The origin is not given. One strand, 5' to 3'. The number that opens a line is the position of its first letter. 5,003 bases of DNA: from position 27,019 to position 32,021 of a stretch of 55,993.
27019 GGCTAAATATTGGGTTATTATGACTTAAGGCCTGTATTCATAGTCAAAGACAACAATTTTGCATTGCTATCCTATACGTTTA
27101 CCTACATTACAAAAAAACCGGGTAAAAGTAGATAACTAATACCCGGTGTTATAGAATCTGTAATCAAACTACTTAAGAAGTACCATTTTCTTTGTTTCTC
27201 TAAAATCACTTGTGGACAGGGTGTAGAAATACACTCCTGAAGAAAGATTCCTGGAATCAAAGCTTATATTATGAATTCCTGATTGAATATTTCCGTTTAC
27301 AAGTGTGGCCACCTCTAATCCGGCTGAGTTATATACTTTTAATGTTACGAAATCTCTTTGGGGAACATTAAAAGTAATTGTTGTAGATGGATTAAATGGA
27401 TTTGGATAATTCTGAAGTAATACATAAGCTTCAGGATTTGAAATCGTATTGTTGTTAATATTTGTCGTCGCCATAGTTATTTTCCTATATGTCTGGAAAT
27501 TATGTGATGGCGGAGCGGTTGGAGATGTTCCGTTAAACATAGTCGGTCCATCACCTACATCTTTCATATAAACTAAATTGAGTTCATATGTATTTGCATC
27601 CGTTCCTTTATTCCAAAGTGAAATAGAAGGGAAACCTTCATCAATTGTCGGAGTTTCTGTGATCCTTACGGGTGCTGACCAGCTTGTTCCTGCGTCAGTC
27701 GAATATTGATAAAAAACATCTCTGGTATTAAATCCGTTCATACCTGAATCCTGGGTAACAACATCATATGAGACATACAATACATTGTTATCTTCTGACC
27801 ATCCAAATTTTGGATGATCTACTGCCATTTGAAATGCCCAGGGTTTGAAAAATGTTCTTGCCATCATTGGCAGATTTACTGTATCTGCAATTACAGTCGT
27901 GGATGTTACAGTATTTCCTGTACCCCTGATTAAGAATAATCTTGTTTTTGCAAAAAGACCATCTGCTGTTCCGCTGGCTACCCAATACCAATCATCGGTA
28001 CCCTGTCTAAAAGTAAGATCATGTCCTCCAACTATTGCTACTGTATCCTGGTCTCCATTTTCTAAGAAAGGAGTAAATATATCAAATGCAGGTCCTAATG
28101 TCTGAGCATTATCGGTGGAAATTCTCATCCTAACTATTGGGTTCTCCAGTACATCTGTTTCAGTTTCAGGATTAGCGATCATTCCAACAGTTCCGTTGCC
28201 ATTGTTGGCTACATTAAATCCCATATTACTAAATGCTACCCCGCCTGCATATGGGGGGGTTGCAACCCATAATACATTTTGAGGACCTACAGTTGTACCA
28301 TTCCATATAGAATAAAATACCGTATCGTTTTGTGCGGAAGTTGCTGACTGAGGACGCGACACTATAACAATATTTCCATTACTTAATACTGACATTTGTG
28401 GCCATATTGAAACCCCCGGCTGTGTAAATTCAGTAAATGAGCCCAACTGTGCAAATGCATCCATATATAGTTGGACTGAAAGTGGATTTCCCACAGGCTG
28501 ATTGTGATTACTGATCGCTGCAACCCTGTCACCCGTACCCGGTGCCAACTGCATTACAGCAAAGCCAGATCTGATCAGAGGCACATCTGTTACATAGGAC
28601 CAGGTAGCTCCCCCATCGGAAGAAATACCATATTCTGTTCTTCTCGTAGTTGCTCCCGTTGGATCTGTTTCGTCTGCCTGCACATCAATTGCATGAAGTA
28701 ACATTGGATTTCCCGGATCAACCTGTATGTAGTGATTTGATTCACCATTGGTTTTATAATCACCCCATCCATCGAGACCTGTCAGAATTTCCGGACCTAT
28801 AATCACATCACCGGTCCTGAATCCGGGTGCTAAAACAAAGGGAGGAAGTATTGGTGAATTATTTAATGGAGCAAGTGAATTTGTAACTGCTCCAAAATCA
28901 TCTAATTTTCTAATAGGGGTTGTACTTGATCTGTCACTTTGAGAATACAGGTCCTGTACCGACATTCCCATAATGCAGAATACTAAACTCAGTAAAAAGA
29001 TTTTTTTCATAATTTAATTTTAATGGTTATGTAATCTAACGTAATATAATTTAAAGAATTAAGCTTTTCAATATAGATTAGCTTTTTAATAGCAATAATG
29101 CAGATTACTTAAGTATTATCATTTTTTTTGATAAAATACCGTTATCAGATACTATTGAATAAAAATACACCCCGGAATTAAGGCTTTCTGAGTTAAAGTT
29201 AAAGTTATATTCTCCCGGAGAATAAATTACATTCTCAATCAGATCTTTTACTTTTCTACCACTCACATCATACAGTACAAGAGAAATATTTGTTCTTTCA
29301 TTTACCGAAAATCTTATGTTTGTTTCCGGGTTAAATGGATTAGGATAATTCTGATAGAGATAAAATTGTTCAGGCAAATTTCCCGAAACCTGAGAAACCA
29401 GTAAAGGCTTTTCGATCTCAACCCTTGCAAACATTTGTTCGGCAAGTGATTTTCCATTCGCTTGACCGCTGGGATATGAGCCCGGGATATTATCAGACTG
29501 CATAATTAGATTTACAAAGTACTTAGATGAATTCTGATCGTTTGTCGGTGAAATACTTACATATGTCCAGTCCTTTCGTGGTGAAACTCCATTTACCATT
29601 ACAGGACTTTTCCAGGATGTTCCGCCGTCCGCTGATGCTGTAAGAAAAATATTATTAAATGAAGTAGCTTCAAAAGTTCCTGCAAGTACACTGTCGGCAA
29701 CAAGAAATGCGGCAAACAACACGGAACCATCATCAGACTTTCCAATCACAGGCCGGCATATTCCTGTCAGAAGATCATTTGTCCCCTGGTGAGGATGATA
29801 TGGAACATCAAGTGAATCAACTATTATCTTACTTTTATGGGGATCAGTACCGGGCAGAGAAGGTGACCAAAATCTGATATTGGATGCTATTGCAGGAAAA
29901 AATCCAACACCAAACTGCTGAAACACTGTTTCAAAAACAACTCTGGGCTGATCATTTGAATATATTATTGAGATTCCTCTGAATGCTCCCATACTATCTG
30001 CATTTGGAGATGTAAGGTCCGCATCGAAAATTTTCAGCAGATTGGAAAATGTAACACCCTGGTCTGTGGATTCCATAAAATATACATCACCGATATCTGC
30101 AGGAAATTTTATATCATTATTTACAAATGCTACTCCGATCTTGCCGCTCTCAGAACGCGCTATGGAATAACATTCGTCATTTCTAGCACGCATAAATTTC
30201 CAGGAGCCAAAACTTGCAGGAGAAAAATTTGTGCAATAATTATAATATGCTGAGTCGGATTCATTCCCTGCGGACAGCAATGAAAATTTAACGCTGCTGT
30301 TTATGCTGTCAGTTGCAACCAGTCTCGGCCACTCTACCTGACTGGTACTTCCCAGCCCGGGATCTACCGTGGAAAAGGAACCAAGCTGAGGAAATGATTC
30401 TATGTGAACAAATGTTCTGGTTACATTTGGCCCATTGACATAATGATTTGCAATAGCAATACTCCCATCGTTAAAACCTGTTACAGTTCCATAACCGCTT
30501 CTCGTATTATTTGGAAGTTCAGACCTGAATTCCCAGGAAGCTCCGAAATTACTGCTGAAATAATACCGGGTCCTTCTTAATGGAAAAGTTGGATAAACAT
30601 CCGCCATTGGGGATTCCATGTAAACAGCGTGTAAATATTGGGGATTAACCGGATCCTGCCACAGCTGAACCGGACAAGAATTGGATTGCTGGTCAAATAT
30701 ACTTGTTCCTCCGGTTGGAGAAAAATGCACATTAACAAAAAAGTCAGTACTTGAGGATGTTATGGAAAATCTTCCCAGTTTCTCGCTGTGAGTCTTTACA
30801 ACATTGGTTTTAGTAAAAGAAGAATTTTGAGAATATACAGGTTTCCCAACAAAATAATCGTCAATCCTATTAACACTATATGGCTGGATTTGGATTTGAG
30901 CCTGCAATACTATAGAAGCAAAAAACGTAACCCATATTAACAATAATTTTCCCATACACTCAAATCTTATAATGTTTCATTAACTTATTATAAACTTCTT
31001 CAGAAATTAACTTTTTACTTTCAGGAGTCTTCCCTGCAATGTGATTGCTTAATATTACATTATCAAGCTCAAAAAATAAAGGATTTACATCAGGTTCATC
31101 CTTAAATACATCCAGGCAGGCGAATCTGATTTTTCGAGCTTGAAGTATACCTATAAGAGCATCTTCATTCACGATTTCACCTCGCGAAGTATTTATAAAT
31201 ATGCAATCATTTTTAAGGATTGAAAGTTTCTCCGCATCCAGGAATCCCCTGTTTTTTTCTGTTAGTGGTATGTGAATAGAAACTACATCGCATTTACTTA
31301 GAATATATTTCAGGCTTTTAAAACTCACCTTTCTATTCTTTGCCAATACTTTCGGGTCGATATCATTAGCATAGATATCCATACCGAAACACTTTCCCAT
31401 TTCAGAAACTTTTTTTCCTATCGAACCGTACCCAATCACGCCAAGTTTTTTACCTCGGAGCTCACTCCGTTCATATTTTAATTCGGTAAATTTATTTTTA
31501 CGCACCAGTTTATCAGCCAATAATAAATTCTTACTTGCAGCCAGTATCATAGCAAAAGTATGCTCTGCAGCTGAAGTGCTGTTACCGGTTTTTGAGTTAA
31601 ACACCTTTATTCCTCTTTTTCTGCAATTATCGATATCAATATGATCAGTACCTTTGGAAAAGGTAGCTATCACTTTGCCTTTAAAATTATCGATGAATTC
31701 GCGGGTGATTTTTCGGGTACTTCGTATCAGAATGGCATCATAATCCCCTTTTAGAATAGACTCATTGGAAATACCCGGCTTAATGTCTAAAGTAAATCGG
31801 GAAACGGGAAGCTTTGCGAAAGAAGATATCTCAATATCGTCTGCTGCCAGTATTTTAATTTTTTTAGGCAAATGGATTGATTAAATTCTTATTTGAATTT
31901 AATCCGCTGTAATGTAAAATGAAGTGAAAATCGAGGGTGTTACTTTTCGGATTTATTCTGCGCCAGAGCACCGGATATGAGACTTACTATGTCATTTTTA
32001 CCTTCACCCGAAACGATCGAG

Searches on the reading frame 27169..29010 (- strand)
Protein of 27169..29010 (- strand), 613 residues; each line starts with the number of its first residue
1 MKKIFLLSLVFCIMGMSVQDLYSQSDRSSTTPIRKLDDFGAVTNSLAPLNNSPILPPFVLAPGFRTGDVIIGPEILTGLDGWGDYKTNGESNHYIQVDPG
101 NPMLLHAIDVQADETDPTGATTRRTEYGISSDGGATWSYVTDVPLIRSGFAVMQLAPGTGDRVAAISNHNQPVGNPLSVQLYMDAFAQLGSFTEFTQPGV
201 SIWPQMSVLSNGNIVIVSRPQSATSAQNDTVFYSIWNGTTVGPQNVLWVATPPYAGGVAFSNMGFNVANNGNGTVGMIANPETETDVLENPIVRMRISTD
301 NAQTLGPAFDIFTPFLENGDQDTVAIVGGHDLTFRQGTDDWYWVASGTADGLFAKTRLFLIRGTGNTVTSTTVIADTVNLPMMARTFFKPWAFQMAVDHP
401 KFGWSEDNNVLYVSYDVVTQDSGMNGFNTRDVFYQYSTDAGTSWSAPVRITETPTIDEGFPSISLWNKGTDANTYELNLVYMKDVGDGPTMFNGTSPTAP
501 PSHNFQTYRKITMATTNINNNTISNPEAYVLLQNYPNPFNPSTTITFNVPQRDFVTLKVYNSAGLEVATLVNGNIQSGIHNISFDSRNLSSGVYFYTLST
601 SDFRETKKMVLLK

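Call 9: search_protein_families(library=pfam, proteins=[window:27169-29010:-], max_evalue=0.01)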
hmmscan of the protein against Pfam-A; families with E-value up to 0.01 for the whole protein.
window:27169-29010:- (613 aa): 6 families
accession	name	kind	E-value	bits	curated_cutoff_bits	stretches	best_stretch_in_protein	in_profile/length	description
PF18962.6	Por_Secre_tail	-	5e-09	36.8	27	1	535-610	2-74/75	Secretion system C-terminal sorting domain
PF13088.12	BNR_2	-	3.6e-05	23.7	31.4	0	130-181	191-240/277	BNR repeat-like domain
PF00754.31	F5_F8_type_C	-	0.00081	20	28.2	1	82-142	26-82/127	F5/8 type C domain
PF13860.13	FlgD_ig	-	0.00097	19.5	27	1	553-594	23-69/79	FlgD Ig-like domain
PF13585.12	CHU_C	-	0.0014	19.2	27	1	553-608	27-81/86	CHU_C Type IX secretion signal domain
PF02012.26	BNR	-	0.0046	17.2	27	0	435-445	1-11/12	BNR/Asp-box repeat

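Call 10: search_protein_families(library=ncbifam, proteins=[window:27169-29010:-], max_evalue=0.01)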
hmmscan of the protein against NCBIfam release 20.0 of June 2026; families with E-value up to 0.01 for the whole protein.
window:27169-29010:- (613 aa): 4 families
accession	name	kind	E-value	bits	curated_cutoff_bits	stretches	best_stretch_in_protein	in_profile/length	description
TIGR04183.1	Por_Secre_tail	domain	6.8e-11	42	23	1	535-610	2-70/72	T9SS type A sorting domain-containing protein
NF052323.1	T9SSA_dep_M6i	equivalog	7.9e-07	27.4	600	1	517-602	947-1028/1043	T9SS-dependent M6-like inactivated metalloprotease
NF038113.1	T9SSA_dep_M36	equivalog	1.6e-06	26.6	885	1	519-611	784-868/869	T9SS-dependent M36 family metallopeptidase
NF033707.1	T9SS_sortase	equivalog_domain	0.0023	15.6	420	1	532-601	999-1078/1095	type IX secretion system sortase PorU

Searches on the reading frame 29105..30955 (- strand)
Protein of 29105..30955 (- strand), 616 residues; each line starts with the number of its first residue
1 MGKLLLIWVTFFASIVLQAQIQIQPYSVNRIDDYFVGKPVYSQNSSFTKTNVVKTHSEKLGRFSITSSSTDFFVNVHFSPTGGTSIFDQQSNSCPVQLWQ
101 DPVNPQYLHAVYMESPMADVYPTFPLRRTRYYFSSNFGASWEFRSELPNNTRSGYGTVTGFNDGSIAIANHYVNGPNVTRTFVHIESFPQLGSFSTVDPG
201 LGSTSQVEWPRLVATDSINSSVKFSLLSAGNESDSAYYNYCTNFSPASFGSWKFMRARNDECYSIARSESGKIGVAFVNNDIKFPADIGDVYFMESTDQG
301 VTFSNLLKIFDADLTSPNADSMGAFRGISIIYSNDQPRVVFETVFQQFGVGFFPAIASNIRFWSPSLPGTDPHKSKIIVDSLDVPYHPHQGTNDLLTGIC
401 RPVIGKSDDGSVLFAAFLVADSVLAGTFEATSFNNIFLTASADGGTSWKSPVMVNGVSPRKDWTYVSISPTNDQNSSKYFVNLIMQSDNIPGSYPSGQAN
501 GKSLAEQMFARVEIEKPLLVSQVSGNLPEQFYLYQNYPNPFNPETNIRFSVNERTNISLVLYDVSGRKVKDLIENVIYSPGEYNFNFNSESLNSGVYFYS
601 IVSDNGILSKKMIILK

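Call 9: search_protein_families(library=pfam, proteins=[window:29105-30955:-], max_evalue=0.01)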
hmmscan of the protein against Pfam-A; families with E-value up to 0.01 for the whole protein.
window:29105-30955:- (616 aa): 1 family
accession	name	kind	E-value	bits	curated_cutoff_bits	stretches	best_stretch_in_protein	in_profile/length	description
PF18962.6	Por_Secre_tail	-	1e-10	42.2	27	1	537-614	2-75/75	Secretion system C-terminal sorting domain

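Call 10: search_protein_families(library=ncbifam, proteins=[window:29105-30955:-], max_evalue=0.01)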
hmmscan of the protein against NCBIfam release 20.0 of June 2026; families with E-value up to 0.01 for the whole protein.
window:29105-30955:- (616 aa): 5 families
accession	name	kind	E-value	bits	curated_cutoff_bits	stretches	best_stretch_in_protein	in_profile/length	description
TIGR04183.1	Por_Secre_tail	domain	1e-11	44.6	23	1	537-614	2-71/72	T9SS type A sorting domain-containing protein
NF052323.1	T9SSA_dep_M6i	equivalog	1.4e-09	36.5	600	1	536-613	960-1037/1043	T9SS-dependent M6-like inactivated metalloprotease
NF038113.1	T9SSA_dep_M36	equivalog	1.8e-08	33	885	1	534-614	793-868/869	T9SS-dependent M36 family metallopeptidase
NF033707.1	T9SS_sortase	equivalog_domain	3.2e-05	21.8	420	1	532-601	997-1075/1095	type IX secretion system sortase PorU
NF050177.1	TapA_OM_Porphy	equivalog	5.8e-05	22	500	1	536-614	473-543/544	TapA/TapC family T9SS-dependent outer membrane protein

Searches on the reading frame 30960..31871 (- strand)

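Call 50: search_protein_families(library=ncbifam, proteins=[window:30960-31871:-], max_evalue=0.00001)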
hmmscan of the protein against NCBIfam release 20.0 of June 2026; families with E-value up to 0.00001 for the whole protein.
window:30960-31871:- (303 aa): 21 families
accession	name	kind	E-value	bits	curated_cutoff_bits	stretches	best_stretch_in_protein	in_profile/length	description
TIGR01327.1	PGDH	equivalog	9.6e-71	239.1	454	1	6-299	1-299/525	phosphoglycerate dehydrogenase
NF008759.0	PRK11790.1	equivalog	1.8e-59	201.5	404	1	4-301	11-317/410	phosphoglycerate dehydrogenase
NF009714.1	PRK13243.1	equivalog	7.9e-51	173.3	455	1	43-299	45-311/332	glyoxylate reductase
NF006263.0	PRK08410.1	equivalog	6.1e-48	163.8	389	1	35-299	33-305/311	D-2-hydroxyacid dehydrogenase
NF001309.0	PRK00257.1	equivalog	1.2e-43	149.5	434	1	43-301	37-278/379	4-phosphoerythronate dehydrogenase PdxB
NF005027.0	PRK06436.1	equivalog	2.4e-43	148.4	261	1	56-281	41-259/303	2-hydroxyacid dehydrogenase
NF005069.0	PRK06487.1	equivalog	2.2e-42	145.3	448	1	64-294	69-304/320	2-hydroxyacid dehydrogenase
NF005387.0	PRK06932.1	equivalog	1.4e-35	122.8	492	1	46-295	46-304/314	2-hydroxyacid dehydrogenase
NF005750.0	PRK07574.1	equivalog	4.1e-33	115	329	1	57-298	106-354/386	NAD-dependent formate dehydrogenase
NF041369.1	Dhydh_Halo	equivalog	6e-33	114.4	400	1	58-296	52-290/305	D-2-hydroxyacid dehydrogenase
NF011938.0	PRK15409.1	equivalog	9.9e-30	103.7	492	1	48-291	49-299/324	glyoxylate/hydroxypyruvate reductase GhrB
NF000492.1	vanH_gen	exception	1.9e-29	102.8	540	1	66-262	68-258/312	D-lactate dehydrogenase VanH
NF000371.1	vanH_Agroup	exception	5.9e-23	81.6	700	1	66-260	73-261/322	VanH-A/VanH-Pt family D-lactate dehydrogenase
NF006374.0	PRK08605.1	subfamily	6.4e-23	81.3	356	1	62-264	67-271/332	D-lactate dehydrogenase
NF011966.0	PRK15438.1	equivalog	1.5e-22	80.2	687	1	42-295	36-272/378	4-phosphoerythronate dehydrogenase PdxB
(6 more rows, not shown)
